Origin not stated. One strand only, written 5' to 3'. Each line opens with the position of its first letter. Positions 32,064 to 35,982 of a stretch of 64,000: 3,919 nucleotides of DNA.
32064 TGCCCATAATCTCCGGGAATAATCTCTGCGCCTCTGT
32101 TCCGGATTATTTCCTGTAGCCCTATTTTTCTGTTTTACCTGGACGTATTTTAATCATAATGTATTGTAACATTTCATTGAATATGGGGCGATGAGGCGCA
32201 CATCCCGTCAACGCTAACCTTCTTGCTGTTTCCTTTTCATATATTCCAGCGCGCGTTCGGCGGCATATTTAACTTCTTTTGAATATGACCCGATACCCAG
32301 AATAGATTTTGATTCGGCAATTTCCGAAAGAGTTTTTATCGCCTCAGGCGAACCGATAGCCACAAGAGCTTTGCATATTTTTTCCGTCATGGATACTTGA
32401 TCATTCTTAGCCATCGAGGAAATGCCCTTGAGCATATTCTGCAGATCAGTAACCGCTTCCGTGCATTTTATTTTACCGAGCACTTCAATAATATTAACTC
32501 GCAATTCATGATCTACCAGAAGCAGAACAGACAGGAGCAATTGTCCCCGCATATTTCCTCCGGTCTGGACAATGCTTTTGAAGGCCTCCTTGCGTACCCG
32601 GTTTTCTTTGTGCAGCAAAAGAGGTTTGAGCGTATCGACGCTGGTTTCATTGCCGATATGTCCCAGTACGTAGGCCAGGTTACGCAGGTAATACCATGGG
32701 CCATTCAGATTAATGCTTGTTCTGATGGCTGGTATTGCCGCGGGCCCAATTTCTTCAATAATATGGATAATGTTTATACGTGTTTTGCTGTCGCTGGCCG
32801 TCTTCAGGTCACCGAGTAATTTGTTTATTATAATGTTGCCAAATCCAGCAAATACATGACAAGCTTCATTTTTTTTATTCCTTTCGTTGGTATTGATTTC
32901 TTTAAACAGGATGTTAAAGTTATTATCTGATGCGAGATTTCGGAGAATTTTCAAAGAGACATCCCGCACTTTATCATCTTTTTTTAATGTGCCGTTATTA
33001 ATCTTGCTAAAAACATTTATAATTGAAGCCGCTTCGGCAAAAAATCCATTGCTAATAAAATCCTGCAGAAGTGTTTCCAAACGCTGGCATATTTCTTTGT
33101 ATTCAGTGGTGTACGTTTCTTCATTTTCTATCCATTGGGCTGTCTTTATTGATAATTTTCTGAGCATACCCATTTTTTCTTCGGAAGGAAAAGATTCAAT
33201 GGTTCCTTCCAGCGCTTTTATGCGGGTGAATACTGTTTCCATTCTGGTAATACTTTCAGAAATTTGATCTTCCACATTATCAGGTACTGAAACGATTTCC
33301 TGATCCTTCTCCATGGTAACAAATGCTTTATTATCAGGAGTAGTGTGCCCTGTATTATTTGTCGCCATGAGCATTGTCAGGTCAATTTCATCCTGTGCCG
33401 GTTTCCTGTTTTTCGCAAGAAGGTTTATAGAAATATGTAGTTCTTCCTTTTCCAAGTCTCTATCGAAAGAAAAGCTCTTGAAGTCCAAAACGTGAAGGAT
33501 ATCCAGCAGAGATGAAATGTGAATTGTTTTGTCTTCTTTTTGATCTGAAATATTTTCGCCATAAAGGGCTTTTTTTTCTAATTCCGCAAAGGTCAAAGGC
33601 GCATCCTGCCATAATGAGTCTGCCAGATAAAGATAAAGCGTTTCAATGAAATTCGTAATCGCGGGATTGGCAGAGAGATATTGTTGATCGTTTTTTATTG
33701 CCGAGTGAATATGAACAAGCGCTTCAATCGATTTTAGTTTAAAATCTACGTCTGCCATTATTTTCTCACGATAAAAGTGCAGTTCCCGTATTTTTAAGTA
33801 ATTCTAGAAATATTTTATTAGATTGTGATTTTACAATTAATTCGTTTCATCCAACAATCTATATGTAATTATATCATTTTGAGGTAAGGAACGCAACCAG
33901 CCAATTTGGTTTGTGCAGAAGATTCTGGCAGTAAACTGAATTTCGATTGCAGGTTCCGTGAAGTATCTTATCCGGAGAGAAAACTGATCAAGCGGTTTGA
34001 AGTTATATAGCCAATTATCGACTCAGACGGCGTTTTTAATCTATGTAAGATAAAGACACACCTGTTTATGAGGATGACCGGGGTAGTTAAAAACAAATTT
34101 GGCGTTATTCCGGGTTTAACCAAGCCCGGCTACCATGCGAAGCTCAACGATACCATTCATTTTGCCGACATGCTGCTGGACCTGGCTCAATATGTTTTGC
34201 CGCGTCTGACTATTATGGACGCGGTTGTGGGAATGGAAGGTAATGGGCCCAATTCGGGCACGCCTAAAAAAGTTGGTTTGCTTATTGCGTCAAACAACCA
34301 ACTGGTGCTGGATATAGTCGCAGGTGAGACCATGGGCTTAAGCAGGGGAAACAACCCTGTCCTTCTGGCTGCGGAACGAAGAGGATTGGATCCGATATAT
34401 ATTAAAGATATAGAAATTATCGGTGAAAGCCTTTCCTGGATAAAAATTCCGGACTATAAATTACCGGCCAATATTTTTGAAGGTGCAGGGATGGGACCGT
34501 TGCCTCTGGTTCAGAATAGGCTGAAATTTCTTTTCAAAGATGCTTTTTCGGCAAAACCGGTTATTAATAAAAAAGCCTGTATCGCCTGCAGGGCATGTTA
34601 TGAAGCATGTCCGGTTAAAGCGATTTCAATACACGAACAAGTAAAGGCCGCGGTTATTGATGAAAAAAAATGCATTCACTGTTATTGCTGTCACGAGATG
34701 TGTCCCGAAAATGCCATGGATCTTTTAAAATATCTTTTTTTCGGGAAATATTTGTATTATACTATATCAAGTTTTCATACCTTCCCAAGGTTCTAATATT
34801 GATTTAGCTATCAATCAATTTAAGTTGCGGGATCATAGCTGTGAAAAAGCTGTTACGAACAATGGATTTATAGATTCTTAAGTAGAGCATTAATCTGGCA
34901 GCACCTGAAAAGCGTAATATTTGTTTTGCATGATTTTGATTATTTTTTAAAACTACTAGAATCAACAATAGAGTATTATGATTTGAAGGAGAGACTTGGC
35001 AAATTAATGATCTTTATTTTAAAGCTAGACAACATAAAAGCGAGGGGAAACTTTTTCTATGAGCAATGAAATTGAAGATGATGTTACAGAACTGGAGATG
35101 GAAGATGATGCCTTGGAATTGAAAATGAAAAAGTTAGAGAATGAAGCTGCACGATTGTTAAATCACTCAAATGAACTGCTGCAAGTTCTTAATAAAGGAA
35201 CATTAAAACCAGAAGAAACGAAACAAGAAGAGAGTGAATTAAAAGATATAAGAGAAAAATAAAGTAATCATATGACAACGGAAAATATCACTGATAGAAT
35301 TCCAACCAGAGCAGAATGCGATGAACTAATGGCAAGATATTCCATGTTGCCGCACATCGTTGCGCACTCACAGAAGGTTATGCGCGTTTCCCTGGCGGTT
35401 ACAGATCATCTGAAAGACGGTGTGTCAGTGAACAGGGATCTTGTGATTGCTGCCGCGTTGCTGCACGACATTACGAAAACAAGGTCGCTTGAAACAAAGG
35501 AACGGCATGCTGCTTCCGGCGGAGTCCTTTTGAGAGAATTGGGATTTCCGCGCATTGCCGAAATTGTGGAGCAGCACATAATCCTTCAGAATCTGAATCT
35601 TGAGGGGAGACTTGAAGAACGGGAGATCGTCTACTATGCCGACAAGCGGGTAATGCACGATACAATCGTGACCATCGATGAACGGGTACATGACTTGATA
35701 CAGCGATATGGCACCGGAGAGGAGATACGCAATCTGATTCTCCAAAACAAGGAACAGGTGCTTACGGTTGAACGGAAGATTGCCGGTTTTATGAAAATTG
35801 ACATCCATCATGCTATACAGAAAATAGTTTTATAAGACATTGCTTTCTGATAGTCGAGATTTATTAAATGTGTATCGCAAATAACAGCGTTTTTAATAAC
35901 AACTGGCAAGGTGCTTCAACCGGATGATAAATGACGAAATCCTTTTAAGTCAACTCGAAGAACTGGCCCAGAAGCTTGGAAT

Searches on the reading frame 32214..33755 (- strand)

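Call 33: search_protein_families(library=pfam, proteins=[window:32214-33755:-], max_evalue=0.00001)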
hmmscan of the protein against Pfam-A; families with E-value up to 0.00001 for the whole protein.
window:32214-33755:- (513 aa): 2 families
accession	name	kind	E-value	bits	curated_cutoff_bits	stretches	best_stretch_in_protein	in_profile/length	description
PF13646.12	HEAT_2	-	2.1e-15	57.2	27.7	0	314-391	5-82/88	HEAT repeats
PF03130.22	HEAT_PBS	-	6.7e-08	32.8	20.9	0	418-443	1-26/27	PBS lyase HEAT-like repeat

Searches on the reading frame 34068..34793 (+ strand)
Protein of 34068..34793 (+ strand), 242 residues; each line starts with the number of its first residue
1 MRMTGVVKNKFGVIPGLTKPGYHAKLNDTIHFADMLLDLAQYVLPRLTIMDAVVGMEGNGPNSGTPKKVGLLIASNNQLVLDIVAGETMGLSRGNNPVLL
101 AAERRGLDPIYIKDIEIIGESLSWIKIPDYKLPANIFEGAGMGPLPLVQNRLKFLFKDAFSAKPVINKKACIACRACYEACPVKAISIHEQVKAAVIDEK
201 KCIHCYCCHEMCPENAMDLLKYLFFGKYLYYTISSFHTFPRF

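Call 35: search_protein_families(library=pfam, proteins=[window:34068-34793:+], max_evalue=0.000001)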
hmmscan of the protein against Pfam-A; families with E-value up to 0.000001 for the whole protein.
window:34068-34793:+ (242 aa): 7 families
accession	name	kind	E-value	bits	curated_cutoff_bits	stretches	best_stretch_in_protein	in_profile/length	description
PF04015.17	DUF362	-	2.2e-21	77.3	24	1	1-85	114-198/200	Domain of unknown function (DUF362)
PF00037.32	Fer4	-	5.1e-12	45.5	21.1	1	164-187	1-24/24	4Fe-4S binding domain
PF14697.11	Fer4_21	-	2.7e-09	37.5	35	1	165-218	2-58/59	4Fe-4S dicluster domain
PF12838.12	Fer4_7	-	9.4e-09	36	27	1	171-216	2-52/52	4Fe-4S dicluster domain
PF13237.11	Fer4_10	-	2.8e-08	34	25.5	1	163-213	1-53/53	4Fe-4S dicluster domain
PF12797.12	Fer4_2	-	6.7e-08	32.4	24.5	0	163-183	2-22/22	4Fe-4S binding domain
PF12837.12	Fer4_6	-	4.8e-07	29.8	25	0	163-186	1-24/24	4Fe-4S binding domain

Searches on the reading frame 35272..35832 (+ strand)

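Call 35: search_protein_families(library=pfam, proteins=[window:35272-35832:+], max_evalue=0.000001)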
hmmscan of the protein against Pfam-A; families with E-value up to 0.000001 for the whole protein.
window:35272-35832:+ (187 aa): 1 family
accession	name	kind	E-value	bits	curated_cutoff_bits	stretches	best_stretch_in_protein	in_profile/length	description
PF01966.28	HD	-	9.4e-11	42.5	22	1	31-125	3-112/116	HD domain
